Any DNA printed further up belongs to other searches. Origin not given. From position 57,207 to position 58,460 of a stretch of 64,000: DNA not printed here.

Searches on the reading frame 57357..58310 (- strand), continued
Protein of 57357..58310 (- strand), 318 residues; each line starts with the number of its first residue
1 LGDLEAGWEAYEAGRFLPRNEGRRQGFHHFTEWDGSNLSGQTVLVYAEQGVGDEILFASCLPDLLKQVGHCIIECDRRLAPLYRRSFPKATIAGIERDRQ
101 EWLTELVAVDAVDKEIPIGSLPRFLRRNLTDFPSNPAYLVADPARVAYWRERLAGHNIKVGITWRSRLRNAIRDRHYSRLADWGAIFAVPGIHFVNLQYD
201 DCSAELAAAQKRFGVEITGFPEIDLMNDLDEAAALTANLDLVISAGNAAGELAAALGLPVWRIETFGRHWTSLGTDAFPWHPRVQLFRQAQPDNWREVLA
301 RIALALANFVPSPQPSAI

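Call 66: find_homologous_proteins(query=P0060, max_evalue=1e-20)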
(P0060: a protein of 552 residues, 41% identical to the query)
Query P0060 (552 aa): 2429 proteins with E <= 1e-20 among 8000 candidates; the best 120 are listed.
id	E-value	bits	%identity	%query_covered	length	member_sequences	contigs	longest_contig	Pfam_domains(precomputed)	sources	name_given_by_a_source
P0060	0.0e+0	1270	100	100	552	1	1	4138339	PF13431.13,PF23914.2,PF13414.13,PF13176.13,PF13428.13,PF13374.13,PF14559.13,PF13371.13,PF00515.35,PF13424.13,PF13432.13,PF13429.13,PF13181.13,PF07719.24,PF13174.13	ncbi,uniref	ncbi:tetratricopeptide repeat protein [Asticcacaulis solisilvae]|uniref:tetratricopeptide repeat pro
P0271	0.0e+0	1026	81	99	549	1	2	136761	PF13431.13,PF23914.2,PF13414.13,PF13176.13,PF13428.13,PF13374.13,PF14559.13,PF13371.13,PF00515.35,PF13424.13,PF13432.13,PF13429.13,PF13181.13,PF07719.24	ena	-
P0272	0.0e+0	1014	80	96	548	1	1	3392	PF13431.13,PF23914.2,PF13414.13,PF13428.13,PF14559.13,PF13371.13,PF00515.35,PF13424.13,PF13432.13,PF13429.13,PF13181.13,PF07719.24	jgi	-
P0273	0.0e+0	1010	80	99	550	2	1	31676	PF13431.13,PF23914.2,PF13414.13,PF13176.13,PF13428.13,PF14559.13,PF13371.13,PF00515.35,PF13424.13,PF13432.13,PF13429.13,PF13181.13,PF07719.24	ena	-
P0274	2.3e-297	1005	79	99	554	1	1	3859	PF13431.13,PF23914.2,PF13414.13,PF13176.13,PF13428.13,PF14559.13,PF13371.13,PF00515.35,PF13424.13,PF13432.13,PF13429.13,PF13181.13,PF07719.24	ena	-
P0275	2.7e-295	998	78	100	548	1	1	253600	PF13431.13,PF23914.2,PF13414.13,PF13176.13,PF13428.13,PF14559.13,PF13371.13,PF00515.35,PF13424.13,PF13432.13,PF13429.13,PF13181.13,PF07719.24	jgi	jgi:Flp pilus assembly protein TadD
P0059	3.7e-294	995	79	99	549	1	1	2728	PF13431.13,PF23914.2,PF13414.13,PF13176.13,PF13428.13,PF13374.13,PF14559.13,PF13371.13,PF00515.35,PF13424.13,PF13432.13,PF13429.13,PF13181.13,PF07719.24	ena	-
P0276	9.6e-224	762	64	97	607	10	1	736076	PF25063.1,PF13431.13,PF23914.2,PF13414.13,PF13176.13,PF13428.13,PF14559.13,PF00515.35,PF13424.13,PF13432.13,PF13181.13,PF07719.24,PF13174.13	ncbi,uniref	ncbi:tetratricopeptide repeat protein [Asticcacaulis solisilvae]|uniref:tetratricopeptide repeat pro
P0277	4.7e-205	700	58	97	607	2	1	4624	PF25063.1,PF13431.13,PF23914.2,PF13414.13,PF13176.13,PF13428.13,PF13374.13,PF07721.21,PF14559.13,PF13371.13,PF17874.8,PF00515.35,PF12895.14,PF13424.13,PF13432.13,PF13181.13,PF07719.24,PF13174.13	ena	-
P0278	9.5e-202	690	57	95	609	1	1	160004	PF25063.1,PF13431.13,PF23914.2,PF13414.13,PF13176.13,PF13428.13,PF14559.13,PF13371.13,PF00515.35,PF13424.13,PF13432.13,PF13181.13,PF07719.24,PF13174.13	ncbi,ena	-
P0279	6.5e-198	677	57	96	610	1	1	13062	PF13431.13,PF23914.2,PF13414.13,PF13176.13,PF13428.13,PF07721.21,PF14559.13,PF13371.13,PF00515.35,PF12895.14,PF13424.13,PF13432.13,PF13181.13,PF07719.24,PF13174.13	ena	-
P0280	4.4e-196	671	55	97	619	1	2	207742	PF25063.1,PF13431.13,PF23914.2,PF13414.13,PF13176.13,PF13428.13,PF13374.13,PF14559.13,PF13371.13,PF00515.35,PF12895.14,PF13424.13,PF13432.13,PF13429.13,PF13181.13,PF07719.24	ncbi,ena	-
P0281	4.1e-195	668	54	97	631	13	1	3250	PF25063.1,PF13431.13,PF23914.2,PF13414.13,PF13176.13,PF13428.13,PF13374.13,PF14559.13,PF13371.13,PF00515.35,PF13424.13,PF13432.13,PF13181.13,PF07719.24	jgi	-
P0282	1.8e-193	662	54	97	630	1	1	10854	PF25063.1,PF13431.13,PF23914.2,PF13414.13,PF13176.13,PF13428.13,PF25064.2,PF14559.13,PF13371.13,PF00515.35,PF13424.13,PF21033.5,PF13432.13,PF13429.13,PF13181.13,PF07719.24,PF20308.5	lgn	-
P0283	1.1e-192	660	53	96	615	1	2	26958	PF25063.1,PF13431.13,PF23914.2,PF13414.13,PF13176.13,PF13428.13,PF13374.13,PF14559.13,PF13371.13,PF00515.35,PF12895.14,PF13424.13,PF21033.5,PF13432.13,PF13429.13,PF13181.13,PF07719.24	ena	-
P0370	1.4e-133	464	44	96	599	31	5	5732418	PF13431.13,PF23914.2,PF13414.13,PF13176.13,PF13428.13,PF13374.13,PF14559.13,PF13371.13,PF00515.35,PF13424.13,PF13432.13,PF13181.13,PF07719.24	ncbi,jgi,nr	ncbi:protein FlbA [Caulobacter rhizosphaerae]|jgi:tetratricopeptide (TPR) repeat protein|nr:protein 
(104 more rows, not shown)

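Call 68: find_encoding_contigs(protein=P0370, flank=8000, max_places=1)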
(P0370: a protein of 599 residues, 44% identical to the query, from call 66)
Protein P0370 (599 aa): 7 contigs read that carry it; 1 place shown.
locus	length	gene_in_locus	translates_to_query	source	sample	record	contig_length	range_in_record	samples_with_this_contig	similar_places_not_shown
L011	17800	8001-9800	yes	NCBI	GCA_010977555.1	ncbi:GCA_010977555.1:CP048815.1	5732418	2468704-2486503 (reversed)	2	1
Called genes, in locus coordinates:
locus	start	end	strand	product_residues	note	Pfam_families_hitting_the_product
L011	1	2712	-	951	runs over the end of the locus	PF27198:FlaEY_3rd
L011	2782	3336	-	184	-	PF13302:Acetyltransf_3, PF13523:Acetyltransf_8, PF00583:Acetyltransf_1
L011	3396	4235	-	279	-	PF00669:Flagellin_N, PF00700:Flagellin_C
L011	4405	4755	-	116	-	-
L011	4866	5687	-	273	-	PF00669:Flagellin_N, PF00700:Flagellin_C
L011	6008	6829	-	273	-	PF00669:Flagellin_N, PF00700:Flagellin_C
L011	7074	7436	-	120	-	PF07309:FlaF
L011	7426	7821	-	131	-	PF07378:FlbT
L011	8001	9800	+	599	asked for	PF13374:TPR_10 (faint), PF13432:TPR_16 (faint), PF23914:TPR_CcmH_CycH (faint), PF13428:TPR_14 (faint), PF14559:TPR_19 (faint), PF07719:TPR_2 (faint), PF00515:TPR_1 (faint), PF13424:TPR_12 (weak), +5 more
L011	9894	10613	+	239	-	PF02348:CTP_transf_3, PF12804:NTP_transf_3 (weak)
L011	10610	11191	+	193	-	PF13302:Acetyltransf_3, PF13420:Acetyltransf_4, PF00583:Acetyltransf_1, PF13523:Acetyltransf_8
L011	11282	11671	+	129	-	-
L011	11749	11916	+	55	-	-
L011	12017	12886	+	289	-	PF00158:Sigma54_activat (faint), PF07724:AAA_2, PF13401:AAA_22 (weak), PF00004:AAA, PF07728:AAA_5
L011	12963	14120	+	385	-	-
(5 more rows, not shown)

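Call 69: find_encoding_contigs(protein=P0122, flank=10000, max_places=2)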
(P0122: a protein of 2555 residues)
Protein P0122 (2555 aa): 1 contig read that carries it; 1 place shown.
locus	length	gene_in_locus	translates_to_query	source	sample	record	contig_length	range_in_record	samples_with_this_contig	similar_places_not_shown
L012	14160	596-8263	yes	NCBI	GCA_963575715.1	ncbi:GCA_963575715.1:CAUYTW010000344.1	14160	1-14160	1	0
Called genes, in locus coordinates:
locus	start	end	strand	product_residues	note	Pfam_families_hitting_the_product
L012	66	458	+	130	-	PF13358:DDE_3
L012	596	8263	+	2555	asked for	PF13424:TPR_12, PF13432:TPR_16, PF14559:TPR_19, PF13414:TPR_11, PF13414:TPR_11, PF13432:TPR_16, PF13432:TPR_16, PF14559:TPR_19, +45 more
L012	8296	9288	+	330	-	PF01408:GFO_IDH_MocA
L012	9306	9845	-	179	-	PF10962:DUF2764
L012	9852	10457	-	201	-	-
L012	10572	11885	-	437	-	PF08245:Mur_ligase_M, PF27239:FOL3_C (weak), PF02875:Mur_ligase_C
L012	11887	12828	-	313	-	PF02653:BPD_transp_2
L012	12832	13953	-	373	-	PF13458:Peripla_BP_6, PF01094:ANF_receptor, PF13433:Peripla_BP_5 (weak)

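Call 70: find_encoding_contigs(protein=P0132, flank=10000, max_places=1)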
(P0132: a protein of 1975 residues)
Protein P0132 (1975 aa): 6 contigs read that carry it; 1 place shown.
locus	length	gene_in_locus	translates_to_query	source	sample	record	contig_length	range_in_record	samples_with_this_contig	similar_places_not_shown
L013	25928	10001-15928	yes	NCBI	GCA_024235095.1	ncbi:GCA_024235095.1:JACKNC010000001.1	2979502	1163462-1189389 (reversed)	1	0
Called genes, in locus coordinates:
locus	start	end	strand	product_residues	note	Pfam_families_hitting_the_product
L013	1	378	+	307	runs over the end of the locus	PF01408:GFO_IDH_MocA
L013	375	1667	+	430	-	PF01041:DegT_DnrJ_EryC1, PF01212:Beta_elim_lyase (weak)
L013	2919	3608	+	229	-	PF13518:HTH_28 (weak), PF13551:HTH_29 (weak), PF13565:HTH_32, PF13592:HTH_33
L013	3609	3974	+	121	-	PF13358:DDE_3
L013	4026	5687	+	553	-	PF02310:B12-binding, PF04055:Radical_SAM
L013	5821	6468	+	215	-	PF13847:Methyltransf_31 (weak), PF13649:Methyltransf_25 (weak)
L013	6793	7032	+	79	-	PF13551:HTH_29 (weak)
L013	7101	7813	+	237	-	PF03400:DDE_Tnp_IS1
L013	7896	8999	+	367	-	PF13480:Acetyltransf_6 (faint)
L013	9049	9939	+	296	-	-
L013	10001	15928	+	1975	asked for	PF13424:TPR_12, PF13414:TPR_11, PF13432:TPR_16, PF13432:TPR_16, PF13432:TPR_16, PF13414:TPR_11, PF13432:TPR_16, PF00515:TPR_1, +40 more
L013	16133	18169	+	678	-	PF00669:Flagellin_N, PF00700:Flagellin_C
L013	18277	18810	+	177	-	PF03646:FlaG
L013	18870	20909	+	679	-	PF02465:FliD_N, PF07195:FliD_C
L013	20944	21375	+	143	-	PF02561:FliS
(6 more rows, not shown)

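Call 71: find_encoding_contigs(protein=P0150, flank=10000, max_places=1)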
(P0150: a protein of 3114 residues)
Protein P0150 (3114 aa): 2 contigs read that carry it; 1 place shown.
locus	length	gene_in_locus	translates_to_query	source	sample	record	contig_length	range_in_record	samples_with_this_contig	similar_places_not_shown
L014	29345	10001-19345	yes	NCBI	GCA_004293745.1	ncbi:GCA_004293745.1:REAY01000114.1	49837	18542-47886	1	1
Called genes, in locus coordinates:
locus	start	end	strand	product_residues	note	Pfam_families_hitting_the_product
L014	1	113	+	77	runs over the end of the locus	-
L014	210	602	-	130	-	PF10184:DUF2358, PF12680:SnoaL_2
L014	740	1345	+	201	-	PF02798:GST_N, PF13417:GST_N_3, PF13409:GST_N_2, PF00043:GST_C, PF13410:GST_C_2 (faint)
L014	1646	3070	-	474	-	PF00180:Iso_dh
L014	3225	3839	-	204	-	PF09335:VTT_dom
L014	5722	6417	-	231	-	-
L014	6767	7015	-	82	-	-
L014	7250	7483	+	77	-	-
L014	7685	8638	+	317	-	PF02353:CMAS (faint), PF13489:Methyltransf_23, PF01209:Ubie_methyltran, PF13847:Methyltransf_31, PF08242:Methyltransf_12, PF08241:Methyltransf_11, PF13649:Methyltransf_25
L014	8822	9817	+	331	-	PF01040:UbiA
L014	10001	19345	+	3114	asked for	PF14559:TPR_19, PF13414:TPR_11, PF13424:TPR_12, PF00515:TPR_1, PF13414:TPR_11, PF00515:TPR_1, PF07719:TPR_2, PF13424:TPR_12, +93 more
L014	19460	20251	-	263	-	PF13578:Methyltransf_24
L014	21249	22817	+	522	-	PF00590:TP_methylase, PF02602:HEM4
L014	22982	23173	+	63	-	-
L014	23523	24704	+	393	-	PF00089:Trypsin (weak), PF13365:Trypsin_2, PF07719:TPR_2 (faint), PF13181:TPR_8 (faint), PF13371:TPR_9 (faint), PF13432:TPR_16, PF13431:TPR_17 (weak), PF00515:TPR_1 (weak), +1 more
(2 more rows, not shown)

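Call 72: find_encoding_contigs(protein=P0125, flank=10000, max_places=1)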
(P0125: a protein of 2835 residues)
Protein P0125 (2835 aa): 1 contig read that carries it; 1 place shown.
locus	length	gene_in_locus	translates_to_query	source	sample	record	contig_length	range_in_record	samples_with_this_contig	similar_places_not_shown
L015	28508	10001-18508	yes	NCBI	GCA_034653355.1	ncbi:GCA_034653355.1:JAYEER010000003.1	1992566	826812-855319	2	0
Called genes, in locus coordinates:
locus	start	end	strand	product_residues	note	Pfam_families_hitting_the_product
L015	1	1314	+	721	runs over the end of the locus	PF02897:Peptidase_S9_N, PF00326:Peptidase_S9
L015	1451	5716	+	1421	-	PF02743:dCache_1, PF00672:HAMP, PF00989:PAS, PF13426:PAS_9, PF08448:PAS_4, PF00512:HisKA, PF02518:HATPase_c, PF00072:Response_reg, +5 more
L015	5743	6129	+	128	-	PF00072:Response_reg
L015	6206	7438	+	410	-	PF07719:TPR_2 (faint)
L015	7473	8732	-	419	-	PF00155:Aminotran_1_2, PF01041:DegT_DnrJ_EryC1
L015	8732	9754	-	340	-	PF01073:3Beta_HSD, PF01370:Epimerase, PF02719:Polysacc_synt_2, PF04321:RmlD_sub_bind, PF05368:NmrA (weak), PF08659:KR (weak), PF13460:NAD_binding_10 (weak), PF16363:GDP_Man_Dehyd, +1 more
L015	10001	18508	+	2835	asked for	PF14559:TPR_19 (weak), PF13432:TPR_16 (weak), PF13424:TPR_12 (weak), PF13432:TPR_16, PF13432:TPR_16, PF13424:TPR_12, PF13424:TPR_12, PF13432:TPR_16, +19 more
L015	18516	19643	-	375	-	-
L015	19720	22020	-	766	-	PF07715:Plug (weak), PF00593:TonB_dep_Rec_b-barrel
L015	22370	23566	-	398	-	PF13524:Glyco_trans_1_2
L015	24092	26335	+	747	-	PF07715:Plug (weak), PF00593:TonB_dep_Rec_b-barrel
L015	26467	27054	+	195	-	PF06042:NTP_transf_6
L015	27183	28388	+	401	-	PF00083:Sugar_tr, PF07690:MFS_1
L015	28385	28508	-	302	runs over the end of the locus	-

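Call 89: find_encoding_contigs(protein=P0133, flank=10000, max_places=1)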
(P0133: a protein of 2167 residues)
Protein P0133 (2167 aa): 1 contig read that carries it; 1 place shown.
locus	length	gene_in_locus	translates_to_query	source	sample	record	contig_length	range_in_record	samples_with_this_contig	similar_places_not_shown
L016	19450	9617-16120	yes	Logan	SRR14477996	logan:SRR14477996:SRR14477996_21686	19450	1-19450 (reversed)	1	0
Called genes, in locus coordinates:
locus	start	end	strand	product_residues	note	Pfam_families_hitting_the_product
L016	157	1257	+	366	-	PF02350:Epimerase_2 (faint)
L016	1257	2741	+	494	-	PF04101:Glyco_tran_28_C, PF00583:Acetyltransf_1 (weak), PF13302:Acetyltransf_3 (weak)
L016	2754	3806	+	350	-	PF03102:NeuB, PF08666:SAF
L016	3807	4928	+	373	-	-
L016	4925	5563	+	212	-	PF07685:GATase_3, PF00117:GATase, PF01174:SNO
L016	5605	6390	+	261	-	PF00977:His_biosynth, PF02581:TMP-TENI (faint)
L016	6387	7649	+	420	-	-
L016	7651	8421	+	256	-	PF02348:CTP_transf_3, PF12804:NTP_transf_3 (weak)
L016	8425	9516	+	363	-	PF13088:BNR_2 (weak)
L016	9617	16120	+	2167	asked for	PF00515:TPR_1, PF07719:TPR_2, PF13424:TPR_12, PF13432:TPR_16, PF23914:TPR_CcmH_CycH, PF00515:TPR_1, PF00515:TPR_1, PF05050:Methyltransf_21, +55 more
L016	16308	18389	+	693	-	PF00669:Flagellin_N, PF00700:Flagellin_C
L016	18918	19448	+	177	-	?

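Call 90: find_encoding_contigs(protein=P0144, flank=10000, max_places=1)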
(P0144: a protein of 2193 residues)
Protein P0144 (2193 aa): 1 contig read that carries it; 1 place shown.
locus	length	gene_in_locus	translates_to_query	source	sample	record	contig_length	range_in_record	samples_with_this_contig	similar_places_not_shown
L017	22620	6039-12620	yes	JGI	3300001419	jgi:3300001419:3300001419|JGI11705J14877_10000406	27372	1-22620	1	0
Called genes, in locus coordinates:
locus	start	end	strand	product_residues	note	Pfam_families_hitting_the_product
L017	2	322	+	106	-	?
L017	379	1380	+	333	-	PF00106:adh_short (weak), PF01073:3Beta_HSD, PF01370:Epimerase, PF02719:Polysacc_synt_2, PF04321:RmlD_sub_bind, PF07993:NAD_binding_4, PF13460:NAD_binding_10, PF16363:GDP_Man_Dehyd, +1 more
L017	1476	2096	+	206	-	PF02348:CTP_transf_3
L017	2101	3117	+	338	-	PF01408:GFO_IDH_MocA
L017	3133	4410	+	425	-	PF01041:DegT_DnrJ_EryC1, PF01212:Beta_elim_lyase (weak)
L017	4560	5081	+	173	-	PF13302:Acetyltransf_3, PF13523:Acetyltransf_8 (weak), PF00583:Acetyltransf_1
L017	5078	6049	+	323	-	-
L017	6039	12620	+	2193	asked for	PF23914:TPR_CcmH_CycH, PF13414:TPR_11 (weak), PF13431:TPR_17 (weak), PF00515:TPR_1 (weak), PF13424:TPR_12 (weak), PF14559:TPR_19 (weak), PF23914:TPR_CcmH_CycH, PF13414:TPR_11, +25 more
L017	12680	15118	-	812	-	PF00535:Glycos_transf_2 (weak), PF13712:Glyco_tranf_2_5, PF13524:Glyco_trans_1_2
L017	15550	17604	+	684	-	PF00669:Flagellin_N, PF00700:Flagellin_C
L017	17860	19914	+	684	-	PF00669:Flagellin_N, PF00700:Flagellin_C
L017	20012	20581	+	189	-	PF03646:FlaG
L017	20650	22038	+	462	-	PF02465:FliD_N, PF07196:Flagellin_IN (weak), PF07195:FliD_C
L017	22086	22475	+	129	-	PF02561:FliS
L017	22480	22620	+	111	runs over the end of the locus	PF05400:FliT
